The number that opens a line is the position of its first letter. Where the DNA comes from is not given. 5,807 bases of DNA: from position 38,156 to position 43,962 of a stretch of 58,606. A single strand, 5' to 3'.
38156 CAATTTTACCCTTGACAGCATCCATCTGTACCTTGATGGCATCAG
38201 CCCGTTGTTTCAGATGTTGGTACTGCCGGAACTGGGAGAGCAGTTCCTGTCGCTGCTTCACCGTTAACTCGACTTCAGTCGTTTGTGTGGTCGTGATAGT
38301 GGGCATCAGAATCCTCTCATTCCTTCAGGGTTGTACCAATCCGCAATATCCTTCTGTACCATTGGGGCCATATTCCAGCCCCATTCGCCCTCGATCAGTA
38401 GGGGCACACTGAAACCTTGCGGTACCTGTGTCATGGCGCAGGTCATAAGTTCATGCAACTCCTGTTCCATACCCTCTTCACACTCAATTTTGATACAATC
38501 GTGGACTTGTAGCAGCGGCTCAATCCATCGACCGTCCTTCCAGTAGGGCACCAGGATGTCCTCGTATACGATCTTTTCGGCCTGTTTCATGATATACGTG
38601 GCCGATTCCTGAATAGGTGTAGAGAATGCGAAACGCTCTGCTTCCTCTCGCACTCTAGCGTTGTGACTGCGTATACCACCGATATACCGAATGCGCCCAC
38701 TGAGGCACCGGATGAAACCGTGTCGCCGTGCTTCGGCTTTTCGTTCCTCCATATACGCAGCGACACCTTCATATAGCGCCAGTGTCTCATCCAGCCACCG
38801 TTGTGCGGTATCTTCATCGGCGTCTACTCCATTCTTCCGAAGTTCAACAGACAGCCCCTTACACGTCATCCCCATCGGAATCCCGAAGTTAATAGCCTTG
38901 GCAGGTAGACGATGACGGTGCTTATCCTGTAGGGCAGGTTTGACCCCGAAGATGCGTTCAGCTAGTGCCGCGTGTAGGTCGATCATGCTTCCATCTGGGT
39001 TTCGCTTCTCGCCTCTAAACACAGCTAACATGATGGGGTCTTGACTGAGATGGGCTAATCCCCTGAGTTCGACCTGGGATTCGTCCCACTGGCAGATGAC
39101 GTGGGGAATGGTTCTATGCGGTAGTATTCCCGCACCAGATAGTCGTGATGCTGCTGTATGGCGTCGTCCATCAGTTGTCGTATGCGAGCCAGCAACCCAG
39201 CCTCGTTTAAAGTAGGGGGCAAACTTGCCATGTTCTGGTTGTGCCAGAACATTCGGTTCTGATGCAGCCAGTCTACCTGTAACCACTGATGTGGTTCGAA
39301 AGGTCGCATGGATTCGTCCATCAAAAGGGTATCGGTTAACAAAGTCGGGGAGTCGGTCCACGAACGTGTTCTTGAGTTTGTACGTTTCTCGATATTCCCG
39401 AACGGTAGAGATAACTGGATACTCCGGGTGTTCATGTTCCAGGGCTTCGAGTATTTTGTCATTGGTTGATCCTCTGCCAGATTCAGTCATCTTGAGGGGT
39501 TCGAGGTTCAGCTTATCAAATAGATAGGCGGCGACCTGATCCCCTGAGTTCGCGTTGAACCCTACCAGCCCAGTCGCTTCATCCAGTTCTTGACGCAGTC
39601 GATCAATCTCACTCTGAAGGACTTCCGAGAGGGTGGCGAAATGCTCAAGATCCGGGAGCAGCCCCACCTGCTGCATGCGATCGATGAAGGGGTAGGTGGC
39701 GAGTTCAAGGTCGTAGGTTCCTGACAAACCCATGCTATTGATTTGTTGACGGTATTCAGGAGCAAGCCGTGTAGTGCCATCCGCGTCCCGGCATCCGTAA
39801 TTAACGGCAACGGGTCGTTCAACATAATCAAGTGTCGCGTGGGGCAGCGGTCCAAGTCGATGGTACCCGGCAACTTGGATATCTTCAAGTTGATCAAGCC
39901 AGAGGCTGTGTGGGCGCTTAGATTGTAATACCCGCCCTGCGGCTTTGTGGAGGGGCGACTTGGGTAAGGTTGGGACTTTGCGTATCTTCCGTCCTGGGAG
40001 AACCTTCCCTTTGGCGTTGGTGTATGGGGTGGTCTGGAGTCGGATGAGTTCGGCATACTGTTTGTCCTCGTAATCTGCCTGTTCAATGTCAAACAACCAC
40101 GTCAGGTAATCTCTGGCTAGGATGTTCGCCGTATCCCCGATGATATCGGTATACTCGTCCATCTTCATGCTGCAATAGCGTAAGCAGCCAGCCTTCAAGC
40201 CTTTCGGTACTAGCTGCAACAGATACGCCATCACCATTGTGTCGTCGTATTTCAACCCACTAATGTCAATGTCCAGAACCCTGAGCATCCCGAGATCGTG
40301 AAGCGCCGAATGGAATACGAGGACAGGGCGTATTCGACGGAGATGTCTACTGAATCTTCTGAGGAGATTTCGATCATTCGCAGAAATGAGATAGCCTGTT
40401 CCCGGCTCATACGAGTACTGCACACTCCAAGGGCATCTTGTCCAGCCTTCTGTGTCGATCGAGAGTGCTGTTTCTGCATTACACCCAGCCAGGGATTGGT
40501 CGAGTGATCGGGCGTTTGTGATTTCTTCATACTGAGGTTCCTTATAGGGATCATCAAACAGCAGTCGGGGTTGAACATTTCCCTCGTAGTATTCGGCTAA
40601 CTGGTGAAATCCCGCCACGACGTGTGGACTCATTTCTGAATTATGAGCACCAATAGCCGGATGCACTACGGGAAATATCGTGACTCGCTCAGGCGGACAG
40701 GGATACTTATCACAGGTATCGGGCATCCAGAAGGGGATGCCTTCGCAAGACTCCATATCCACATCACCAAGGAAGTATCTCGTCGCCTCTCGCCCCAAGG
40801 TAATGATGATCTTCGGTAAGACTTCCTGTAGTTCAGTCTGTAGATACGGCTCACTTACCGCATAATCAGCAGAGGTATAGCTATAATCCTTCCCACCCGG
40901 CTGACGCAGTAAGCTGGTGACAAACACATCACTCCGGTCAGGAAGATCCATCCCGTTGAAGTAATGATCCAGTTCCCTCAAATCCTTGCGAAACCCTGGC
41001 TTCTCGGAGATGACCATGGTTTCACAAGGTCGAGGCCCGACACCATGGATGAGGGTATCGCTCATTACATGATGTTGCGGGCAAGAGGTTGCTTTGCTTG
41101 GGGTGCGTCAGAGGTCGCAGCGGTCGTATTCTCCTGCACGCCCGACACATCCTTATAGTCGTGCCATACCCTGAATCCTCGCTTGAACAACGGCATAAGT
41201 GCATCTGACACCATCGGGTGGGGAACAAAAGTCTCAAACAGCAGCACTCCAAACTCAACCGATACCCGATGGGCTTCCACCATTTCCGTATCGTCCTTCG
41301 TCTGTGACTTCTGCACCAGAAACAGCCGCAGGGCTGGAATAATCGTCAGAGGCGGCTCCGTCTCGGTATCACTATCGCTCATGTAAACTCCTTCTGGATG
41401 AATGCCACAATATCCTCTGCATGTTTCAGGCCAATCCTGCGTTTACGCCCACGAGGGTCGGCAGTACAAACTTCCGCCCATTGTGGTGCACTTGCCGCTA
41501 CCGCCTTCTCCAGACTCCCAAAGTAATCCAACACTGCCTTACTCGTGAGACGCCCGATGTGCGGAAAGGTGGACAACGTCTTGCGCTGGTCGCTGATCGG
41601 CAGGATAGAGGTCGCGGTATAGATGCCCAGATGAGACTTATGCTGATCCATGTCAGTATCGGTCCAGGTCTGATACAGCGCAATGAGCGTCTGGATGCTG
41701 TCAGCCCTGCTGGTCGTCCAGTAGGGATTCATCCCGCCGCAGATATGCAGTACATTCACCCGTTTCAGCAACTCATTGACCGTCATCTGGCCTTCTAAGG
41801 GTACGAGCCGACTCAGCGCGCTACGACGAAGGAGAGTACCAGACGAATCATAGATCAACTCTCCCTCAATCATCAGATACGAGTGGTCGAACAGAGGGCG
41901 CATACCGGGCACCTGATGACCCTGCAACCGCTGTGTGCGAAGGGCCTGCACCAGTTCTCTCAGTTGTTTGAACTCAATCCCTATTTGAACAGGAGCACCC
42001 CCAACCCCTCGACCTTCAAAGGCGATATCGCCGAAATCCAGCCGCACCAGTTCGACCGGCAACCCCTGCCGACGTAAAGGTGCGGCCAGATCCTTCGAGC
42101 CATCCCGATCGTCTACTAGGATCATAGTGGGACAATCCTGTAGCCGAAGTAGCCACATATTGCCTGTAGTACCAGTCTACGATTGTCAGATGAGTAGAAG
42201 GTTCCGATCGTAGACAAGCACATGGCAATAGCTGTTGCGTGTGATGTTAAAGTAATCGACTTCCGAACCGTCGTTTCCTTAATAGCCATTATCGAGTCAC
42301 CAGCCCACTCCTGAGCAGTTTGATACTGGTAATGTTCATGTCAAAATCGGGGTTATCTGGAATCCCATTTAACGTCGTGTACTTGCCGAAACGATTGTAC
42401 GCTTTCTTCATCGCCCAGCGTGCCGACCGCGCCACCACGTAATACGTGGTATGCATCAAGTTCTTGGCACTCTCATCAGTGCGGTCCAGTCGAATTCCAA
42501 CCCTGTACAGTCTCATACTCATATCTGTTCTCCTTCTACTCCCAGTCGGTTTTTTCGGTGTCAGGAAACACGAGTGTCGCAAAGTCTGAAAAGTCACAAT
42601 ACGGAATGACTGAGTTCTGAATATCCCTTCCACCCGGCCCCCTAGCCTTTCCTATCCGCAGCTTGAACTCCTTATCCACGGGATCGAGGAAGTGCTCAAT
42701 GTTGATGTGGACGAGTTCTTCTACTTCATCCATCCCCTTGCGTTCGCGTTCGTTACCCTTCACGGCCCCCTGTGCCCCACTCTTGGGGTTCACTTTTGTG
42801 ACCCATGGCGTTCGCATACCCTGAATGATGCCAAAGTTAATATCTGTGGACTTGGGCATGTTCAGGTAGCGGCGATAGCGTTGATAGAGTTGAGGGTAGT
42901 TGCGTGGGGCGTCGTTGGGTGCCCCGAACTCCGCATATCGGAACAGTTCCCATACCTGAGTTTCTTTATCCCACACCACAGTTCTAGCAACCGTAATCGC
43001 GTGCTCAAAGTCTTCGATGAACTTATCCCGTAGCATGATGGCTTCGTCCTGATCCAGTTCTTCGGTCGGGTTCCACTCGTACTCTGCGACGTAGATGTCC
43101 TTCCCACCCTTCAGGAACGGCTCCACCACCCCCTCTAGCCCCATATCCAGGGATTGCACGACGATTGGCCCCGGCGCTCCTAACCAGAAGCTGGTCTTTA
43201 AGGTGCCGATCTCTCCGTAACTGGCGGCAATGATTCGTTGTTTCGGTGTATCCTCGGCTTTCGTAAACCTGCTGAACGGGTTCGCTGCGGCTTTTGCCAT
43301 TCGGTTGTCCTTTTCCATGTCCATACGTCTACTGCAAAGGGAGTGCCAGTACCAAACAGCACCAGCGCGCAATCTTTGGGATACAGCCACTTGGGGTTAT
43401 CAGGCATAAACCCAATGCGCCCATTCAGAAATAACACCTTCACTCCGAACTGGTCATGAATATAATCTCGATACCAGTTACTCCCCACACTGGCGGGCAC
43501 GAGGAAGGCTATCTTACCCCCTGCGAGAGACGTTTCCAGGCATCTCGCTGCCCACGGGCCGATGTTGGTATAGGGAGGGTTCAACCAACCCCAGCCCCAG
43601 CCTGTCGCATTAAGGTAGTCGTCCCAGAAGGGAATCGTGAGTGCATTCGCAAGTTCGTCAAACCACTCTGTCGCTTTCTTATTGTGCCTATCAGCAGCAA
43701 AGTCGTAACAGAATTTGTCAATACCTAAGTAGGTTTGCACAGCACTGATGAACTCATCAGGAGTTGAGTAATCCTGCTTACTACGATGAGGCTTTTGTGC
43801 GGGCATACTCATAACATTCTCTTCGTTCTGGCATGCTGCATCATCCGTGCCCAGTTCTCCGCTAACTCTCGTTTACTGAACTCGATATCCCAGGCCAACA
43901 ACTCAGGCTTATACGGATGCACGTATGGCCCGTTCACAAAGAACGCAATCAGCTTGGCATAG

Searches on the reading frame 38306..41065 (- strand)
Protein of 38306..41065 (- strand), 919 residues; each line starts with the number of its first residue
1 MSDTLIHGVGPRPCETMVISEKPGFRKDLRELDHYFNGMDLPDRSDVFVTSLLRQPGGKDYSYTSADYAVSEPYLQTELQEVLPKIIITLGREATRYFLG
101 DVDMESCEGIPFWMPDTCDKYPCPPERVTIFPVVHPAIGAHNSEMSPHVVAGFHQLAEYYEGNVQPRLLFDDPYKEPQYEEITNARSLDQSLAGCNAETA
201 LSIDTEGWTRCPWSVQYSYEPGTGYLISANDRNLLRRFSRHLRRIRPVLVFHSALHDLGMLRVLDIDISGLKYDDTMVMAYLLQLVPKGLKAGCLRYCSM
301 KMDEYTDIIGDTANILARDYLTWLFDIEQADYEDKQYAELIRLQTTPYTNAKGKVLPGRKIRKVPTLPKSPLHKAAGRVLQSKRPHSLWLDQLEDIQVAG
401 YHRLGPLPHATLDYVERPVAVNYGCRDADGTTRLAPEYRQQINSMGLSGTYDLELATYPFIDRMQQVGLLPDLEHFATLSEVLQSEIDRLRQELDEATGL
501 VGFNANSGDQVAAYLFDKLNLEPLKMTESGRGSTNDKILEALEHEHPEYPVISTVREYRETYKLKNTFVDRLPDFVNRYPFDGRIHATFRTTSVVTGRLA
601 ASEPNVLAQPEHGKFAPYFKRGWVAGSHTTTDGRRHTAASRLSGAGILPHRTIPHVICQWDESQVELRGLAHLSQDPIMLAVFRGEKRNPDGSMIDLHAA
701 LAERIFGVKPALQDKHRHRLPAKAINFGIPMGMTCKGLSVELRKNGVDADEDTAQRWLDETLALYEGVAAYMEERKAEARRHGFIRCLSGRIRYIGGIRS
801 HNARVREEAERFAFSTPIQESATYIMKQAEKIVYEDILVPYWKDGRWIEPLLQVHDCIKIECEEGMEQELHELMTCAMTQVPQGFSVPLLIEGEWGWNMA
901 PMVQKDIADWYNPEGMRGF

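Call 22: search_protein_families(library=phrogs, proteins=[window:38306-41065:-], max_evalue=0.001)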
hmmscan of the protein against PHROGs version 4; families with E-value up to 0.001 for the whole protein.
window:38306-41065:- (919 aa): 6 families
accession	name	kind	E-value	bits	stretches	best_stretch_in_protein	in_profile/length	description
phrog_17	-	DNA, RNA and nucleotide metabolism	1.1e-87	296.4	1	72-906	552-1239/1445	DNA polymerase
phrog_2573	-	DNA, RNA and nucleotide metabolism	1.3e-18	68.2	1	656-910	18-285/336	DNA polymerase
phrog_12241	-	DNA, RNA and nucleotide metabolism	7.1e-17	62.5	1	495-606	383-490/502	DNA polymerase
phrog_5995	-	DNA, RNA and nucleotide metabolism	4.8e-14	53.5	1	747-893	17-158/236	DNA polymerase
phrog_15971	-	DNA, RNA and nucleotide metabolism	2.3e-08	34.6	1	489-672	35-181/376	DNA polymerase I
phrog_4335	-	unknown function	0.00093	19.5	0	45-107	313-374/421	-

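Call 43: find_related_loci(query=window:38306-41065:-, collection=viral_contigs, flank=10000)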
Query window:38306-41065:- (919 aa) in viral_contigs; peptide patterns used: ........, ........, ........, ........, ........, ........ (x = any residue, [..] = any of these).
3 stretches matched a pattern; 1 encode a relative of the query (tblastn E <= 1e-3); 1 distinct loci.
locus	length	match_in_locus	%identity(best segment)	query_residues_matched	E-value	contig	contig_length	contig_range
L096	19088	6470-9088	54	8-902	0e+0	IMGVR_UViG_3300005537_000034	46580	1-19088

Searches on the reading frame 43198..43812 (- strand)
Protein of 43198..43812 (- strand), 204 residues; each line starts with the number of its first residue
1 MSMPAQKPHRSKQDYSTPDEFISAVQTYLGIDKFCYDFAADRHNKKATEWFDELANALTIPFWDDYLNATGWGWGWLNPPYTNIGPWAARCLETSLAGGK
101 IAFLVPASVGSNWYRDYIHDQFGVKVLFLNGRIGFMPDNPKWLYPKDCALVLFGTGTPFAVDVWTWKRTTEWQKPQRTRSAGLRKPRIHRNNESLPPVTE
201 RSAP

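Call 22: search_protein_families(library=phrogs, proteins=[window:43198-43812:-], max_evalue=0.001)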
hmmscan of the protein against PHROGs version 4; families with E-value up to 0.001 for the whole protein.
window:43198-43812:- (204 aa): 2 families
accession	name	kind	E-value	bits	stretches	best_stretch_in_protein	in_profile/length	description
phrog_111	-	other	1.6e-23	85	1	3-155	55-203/345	DNA methyltransferase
phrog_799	-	other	0.00022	21.5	1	65-177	274-383/458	DNA methyltransferase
